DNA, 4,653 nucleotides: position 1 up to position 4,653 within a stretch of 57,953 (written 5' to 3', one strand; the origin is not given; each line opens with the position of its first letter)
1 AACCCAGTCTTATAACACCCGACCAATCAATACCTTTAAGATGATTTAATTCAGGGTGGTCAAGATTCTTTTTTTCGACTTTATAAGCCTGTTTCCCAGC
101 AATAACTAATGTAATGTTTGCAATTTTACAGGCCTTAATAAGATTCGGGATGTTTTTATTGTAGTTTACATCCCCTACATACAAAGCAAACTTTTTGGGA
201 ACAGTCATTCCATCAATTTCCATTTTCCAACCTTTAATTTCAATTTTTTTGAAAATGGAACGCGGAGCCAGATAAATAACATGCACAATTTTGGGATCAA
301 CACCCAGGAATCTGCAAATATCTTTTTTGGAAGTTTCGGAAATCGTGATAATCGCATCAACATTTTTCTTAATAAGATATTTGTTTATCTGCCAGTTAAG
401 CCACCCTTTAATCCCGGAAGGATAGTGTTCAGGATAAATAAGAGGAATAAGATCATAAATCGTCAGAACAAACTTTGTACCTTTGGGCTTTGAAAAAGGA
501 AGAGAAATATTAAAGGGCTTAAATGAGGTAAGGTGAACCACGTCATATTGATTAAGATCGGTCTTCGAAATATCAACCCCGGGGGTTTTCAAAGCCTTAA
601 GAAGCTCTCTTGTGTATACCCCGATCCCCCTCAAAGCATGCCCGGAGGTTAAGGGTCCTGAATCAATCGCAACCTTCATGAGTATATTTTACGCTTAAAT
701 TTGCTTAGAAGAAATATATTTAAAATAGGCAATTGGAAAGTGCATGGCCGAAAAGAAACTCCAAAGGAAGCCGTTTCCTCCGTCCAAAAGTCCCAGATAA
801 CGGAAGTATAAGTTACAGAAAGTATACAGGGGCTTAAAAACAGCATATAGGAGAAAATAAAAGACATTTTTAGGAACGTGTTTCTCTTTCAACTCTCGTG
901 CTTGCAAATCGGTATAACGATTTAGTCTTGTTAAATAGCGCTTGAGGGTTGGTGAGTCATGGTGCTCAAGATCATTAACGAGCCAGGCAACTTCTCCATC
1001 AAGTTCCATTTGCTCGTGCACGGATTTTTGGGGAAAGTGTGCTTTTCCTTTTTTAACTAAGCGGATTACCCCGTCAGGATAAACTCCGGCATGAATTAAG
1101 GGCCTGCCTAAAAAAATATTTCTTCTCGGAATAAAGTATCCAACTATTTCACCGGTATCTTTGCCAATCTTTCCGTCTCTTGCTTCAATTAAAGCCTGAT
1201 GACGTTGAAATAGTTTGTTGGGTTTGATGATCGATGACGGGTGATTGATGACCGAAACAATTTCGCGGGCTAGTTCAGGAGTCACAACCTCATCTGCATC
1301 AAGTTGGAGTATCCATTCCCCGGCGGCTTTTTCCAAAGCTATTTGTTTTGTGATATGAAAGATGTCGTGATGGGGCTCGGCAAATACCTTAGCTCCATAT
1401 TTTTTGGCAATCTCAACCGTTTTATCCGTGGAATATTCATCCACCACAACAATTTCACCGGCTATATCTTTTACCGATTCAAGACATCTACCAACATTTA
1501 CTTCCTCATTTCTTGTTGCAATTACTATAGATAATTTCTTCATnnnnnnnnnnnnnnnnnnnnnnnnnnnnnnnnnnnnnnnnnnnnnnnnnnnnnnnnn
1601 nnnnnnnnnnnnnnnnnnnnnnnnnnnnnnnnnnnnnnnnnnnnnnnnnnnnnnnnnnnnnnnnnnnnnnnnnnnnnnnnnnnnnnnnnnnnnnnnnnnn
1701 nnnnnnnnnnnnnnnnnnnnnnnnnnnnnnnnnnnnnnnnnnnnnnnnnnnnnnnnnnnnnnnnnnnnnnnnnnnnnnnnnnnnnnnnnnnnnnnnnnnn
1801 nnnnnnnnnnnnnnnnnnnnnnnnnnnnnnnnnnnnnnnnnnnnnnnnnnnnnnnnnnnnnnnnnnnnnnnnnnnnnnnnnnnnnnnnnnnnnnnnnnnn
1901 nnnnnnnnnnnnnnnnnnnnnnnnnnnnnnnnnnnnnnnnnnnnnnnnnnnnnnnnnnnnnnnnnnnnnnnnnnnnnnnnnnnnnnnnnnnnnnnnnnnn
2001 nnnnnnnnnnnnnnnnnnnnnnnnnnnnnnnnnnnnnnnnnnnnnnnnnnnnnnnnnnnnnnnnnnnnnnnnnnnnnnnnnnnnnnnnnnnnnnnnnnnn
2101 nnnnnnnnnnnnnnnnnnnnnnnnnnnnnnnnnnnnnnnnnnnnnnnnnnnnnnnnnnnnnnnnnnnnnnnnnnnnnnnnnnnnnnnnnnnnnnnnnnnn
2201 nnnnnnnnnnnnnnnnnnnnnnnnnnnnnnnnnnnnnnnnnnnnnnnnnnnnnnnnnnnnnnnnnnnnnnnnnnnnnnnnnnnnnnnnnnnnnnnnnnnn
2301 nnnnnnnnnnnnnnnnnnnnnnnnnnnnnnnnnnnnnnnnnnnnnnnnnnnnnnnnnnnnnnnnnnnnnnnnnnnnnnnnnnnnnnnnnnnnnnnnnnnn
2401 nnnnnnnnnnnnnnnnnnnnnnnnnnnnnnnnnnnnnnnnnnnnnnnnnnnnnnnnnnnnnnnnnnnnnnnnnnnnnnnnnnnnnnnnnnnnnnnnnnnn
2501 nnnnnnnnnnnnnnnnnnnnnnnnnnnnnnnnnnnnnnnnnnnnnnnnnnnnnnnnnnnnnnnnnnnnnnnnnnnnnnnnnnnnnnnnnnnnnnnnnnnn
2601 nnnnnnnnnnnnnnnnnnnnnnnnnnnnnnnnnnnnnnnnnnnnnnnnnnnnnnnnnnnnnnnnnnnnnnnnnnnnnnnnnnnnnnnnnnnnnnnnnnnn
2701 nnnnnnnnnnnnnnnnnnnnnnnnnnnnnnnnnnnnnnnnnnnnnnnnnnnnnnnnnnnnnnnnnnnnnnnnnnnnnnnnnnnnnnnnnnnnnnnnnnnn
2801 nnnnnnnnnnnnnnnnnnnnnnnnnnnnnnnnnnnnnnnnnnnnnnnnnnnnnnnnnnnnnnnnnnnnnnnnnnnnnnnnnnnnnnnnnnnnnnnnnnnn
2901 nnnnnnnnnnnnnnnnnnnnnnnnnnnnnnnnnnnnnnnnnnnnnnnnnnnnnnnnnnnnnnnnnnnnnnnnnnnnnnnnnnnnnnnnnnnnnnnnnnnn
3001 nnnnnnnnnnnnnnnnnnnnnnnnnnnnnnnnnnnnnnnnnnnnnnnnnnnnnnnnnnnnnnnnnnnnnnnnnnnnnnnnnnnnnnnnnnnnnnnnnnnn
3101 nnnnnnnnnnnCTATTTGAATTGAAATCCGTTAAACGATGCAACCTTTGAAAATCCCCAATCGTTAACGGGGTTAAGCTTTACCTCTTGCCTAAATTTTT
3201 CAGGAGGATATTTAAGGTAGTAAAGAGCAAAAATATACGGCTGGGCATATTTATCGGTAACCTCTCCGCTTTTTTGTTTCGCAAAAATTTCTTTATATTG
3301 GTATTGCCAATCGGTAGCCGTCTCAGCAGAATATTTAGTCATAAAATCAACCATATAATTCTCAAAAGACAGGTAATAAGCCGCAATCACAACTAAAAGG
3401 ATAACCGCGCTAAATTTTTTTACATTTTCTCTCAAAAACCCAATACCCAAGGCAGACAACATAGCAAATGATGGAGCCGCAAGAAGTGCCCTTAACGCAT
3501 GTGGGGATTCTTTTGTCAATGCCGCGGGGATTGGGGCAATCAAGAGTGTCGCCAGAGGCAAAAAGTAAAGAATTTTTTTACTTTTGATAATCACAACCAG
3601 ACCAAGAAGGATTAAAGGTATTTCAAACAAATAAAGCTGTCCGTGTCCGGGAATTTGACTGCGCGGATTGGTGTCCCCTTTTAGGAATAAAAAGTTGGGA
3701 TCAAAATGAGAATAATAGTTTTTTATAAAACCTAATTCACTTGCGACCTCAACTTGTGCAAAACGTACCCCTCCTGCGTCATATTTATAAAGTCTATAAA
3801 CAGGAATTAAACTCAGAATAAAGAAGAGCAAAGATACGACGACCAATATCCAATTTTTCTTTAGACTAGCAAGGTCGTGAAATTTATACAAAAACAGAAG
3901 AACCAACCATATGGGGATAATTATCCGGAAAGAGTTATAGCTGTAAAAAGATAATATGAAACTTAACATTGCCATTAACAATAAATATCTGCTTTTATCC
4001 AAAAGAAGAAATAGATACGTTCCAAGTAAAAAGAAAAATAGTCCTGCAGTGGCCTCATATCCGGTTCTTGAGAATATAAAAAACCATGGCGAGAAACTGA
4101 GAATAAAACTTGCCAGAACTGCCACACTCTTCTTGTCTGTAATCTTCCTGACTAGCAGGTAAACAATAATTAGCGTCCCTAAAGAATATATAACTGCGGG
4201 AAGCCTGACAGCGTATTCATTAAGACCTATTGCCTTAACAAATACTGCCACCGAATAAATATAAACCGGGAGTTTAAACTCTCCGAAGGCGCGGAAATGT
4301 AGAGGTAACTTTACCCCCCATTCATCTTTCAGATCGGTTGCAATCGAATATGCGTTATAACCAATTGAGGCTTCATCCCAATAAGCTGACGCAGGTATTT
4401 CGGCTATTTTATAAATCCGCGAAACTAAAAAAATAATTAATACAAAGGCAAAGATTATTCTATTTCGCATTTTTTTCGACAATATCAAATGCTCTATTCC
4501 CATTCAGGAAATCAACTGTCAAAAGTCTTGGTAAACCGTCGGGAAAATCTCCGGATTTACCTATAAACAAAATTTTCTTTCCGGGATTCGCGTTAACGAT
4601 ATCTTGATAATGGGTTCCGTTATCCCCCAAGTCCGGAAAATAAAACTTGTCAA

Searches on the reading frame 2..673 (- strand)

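Call 43: search_protein_families(library=ncbifam, max_evalue=0.00001, proteins=[window:2-673:-])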
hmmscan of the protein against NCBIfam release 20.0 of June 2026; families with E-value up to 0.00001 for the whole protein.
window:2-673:- (224 aa): 1 family
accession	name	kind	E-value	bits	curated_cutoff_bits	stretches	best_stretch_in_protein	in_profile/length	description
TIGR02149.1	glgA_Coryne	subfamily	4e-08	32.8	302.4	1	25-185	65-229/391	glycogen synthase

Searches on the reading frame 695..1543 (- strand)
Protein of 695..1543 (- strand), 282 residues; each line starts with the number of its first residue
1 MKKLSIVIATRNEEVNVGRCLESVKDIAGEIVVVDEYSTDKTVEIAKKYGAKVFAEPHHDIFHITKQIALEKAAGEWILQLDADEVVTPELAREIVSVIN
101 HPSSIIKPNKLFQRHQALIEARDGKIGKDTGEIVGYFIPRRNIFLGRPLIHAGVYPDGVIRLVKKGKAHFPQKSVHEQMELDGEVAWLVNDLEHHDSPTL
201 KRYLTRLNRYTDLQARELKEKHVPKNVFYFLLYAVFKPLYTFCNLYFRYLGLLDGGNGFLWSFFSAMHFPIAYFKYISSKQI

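Call 6: search_protein_families(library=pfam, max_evalue=0.001, proteins=[window:695-1543:-])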
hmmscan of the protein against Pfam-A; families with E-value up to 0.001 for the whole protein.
window:695-1543:- (282 aa): 3 families
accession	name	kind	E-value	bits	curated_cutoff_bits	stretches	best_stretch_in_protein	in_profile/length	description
PF00535.33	Glycos_transf_2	-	9.7e-20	71.6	23.3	1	5-106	1-111/168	Glycosyl transferase family 2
PF13704.12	Glyco_tranf_2_4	-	1.2e-05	26.2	27.5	1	11-88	1-85/98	Glycosyl transferase family 2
PF13641.12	Glyco_tranf_2_3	-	0.00084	19.9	27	0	4-102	3-114/230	Glycosyltransferase like family 2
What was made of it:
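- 695..1543 (-): GT2 glycosyltransferase, soluble. Pfam Glycos_transf_2, E 1e-19 (call 6).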

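Call 34: search_protein_families(library=ncbifam, max_evalue=0.00001, proteins=[window:695-1543:-])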
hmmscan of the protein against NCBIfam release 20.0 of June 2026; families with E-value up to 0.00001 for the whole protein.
window:695-1543:- (282 aa): 6 families
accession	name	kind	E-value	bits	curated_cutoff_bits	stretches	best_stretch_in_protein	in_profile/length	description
TIGR04195.1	S_glycosyl_SunS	equivalog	9.7e-13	47.7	350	1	7-86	62-143/421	SunS family peptide S-glycosyltransferase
TIGR04283.1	glyco_like_mftF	equivalog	1.6e-11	44.3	182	1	4-104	1-102/221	TIGR04283 family arsenosugar biosynthesis glycosyltransferase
NF007482.0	PRK10073.1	equivalog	2e-08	33.7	423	1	2-98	6-109/334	glycosyltransferase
NF010496.0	PRK13915.1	equivalog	2e-08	33.7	262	1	2-56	31-91/307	glucosyl-3-phosphoglycerate synthase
TIGR04182.1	glyco_TIGR04182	equivalog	5.5e-08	32.5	325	1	4-99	2-97/293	S-layer glycoprotein N-glycosyltransferase AglJ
NF041391.1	DPhHxTase_Halo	equivalog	2.8e-07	29.8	375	1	10-117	3-111/213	dolichyl-phosphate hexose transferase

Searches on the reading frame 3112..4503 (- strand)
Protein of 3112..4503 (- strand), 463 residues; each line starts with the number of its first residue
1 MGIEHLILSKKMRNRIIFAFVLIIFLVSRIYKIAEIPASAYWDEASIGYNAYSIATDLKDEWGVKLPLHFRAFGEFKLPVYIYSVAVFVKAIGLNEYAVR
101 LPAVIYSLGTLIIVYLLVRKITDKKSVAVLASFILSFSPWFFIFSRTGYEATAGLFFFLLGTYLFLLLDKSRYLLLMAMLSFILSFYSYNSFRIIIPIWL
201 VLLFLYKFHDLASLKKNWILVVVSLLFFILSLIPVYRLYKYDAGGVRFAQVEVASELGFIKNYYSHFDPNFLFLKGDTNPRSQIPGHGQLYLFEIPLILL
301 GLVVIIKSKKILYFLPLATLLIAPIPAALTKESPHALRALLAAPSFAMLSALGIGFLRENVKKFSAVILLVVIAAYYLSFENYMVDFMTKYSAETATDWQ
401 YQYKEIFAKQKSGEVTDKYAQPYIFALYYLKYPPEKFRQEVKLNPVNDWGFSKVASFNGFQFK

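Call 4: search_protein_families(library=pfam, max_evalue=0.01, proteins=[window:3112-4503:-])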
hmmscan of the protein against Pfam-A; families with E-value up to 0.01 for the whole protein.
window:3112-4503:- (463 aa): 1 family
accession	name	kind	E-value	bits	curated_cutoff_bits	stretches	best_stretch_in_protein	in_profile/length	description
PF13231.12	PMT_2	-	4.7e-09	37.1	26.1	1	79-230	4-153/160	Dolichyl-phosphate-mannose-protein mannosyltransferase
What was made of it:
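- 3112..4503 (-): GT-C, group A. PMT_2 37 bits (call 4).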
